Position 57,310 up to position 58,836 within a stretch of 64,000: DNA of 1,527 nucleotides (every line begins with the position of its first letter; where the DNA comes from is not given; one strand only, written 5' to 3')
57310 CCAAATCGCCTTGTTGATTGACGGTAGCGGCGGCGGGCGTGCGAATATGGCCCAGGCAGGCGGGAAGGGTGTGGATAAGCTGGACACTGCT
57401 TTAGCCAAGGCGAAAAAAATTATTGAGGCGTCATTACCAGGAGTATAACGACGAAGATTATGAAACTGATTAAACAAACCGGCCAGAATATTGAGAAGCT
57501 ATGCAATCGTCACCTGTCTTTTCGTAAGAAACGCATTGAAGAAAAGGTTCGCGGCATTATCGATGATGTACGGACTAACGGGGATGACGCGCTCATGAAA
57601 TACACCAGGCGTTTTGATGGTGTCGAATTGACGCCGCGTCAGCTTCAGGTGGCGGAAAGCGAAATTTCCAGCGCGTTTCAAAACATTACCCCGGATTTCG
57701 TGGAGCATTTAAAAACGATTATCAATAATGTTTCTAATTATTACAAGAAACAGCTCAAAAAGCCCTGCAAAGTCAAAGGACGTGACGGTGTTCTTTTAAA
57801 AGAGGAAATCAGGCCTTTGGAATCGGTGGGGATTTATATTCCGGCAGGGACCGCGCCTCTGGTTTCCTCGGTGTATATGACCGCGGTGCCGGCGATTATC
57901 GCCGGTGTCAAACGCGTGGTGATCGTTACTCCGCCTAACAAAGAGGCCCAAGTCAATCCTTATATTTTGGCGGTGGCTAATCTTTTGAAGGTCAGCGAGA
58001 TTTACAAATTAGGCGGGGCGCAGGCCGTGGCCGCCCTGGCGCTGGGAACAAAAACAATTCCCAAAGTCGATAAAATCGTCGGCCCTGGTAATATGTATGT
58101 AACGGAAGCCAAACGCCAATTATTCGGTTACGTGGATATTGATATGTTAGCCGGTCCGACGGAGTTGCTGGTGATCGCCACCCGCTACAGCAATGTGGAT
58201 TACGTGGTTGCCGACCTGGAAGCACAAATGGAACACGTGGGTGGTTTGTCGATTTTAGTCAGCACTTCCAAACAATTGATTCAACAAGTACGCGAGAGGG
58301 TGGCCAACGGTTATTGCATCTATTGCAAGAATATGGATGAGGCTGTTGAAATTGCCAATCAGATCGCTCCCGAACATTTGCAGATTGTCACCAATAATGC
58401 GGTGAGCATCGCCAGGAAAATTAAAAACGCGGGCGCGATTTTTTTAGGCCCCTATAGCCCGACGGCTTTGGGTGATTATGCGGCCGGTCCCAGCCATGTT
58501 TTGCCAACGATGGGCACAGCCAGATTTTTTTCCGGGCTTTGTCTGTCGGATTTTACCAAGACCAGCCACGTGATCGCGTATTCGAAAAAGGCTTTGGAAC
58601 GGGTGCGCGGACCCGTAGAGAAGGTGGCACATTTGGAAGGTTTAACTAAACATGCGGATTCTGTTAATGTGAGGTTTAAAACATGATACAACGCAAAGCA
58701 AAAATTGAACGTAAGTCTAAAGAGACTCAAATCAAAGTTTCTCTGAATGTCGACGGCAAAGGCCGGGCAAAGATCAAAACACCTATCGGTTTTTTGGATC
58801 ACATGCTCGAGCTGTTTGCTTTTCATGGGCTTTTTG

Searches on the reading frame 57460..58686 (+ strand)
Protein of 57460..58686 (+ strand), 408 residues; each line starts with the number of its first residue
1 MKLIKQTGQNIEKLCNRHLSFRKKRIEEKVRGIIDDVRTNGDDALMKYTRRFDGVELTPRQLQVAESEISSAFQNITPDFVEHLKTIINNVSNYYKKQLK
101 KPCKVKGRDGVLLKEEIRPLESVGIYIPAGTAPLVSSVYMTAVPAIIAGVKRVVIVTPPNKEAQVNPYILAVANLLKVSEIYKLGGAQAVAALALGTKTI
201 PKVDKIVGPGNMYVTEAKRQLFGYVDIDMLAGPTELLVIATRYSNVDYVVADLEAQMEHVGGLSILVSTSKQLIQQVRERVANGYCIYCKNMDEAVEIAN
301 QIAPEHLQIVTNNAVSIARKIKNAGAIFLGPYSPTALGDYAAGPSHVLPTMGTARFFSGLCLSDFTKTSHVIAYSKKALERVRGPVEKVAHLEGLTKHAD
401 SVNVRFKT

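Call 34: find_encoding_contigs(protein=window:57460-58686:+, flank=10000, max_places=10)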
Protein window:57460-58686:+ (408 aa): 1 contig read that carries it; 1 place shown.
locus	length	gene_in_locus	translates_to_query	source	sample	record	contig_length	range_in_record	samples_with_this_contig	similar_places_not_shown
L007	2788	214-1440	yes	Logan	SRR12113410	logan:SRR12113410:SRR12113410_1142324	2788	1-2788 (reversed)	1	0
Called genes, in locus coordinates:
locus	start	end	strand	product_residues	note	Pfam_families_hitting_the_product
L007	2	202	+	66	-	?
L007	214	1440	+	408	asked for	PF00815:Histidinol_dh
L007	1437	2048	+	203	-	PF00475:IGPD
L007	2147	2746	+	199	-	PF00117:GATase, PF07685:GATase_3 (weak), PF01174:SNO (weak), PF07722:Peptidase_C26 (weak)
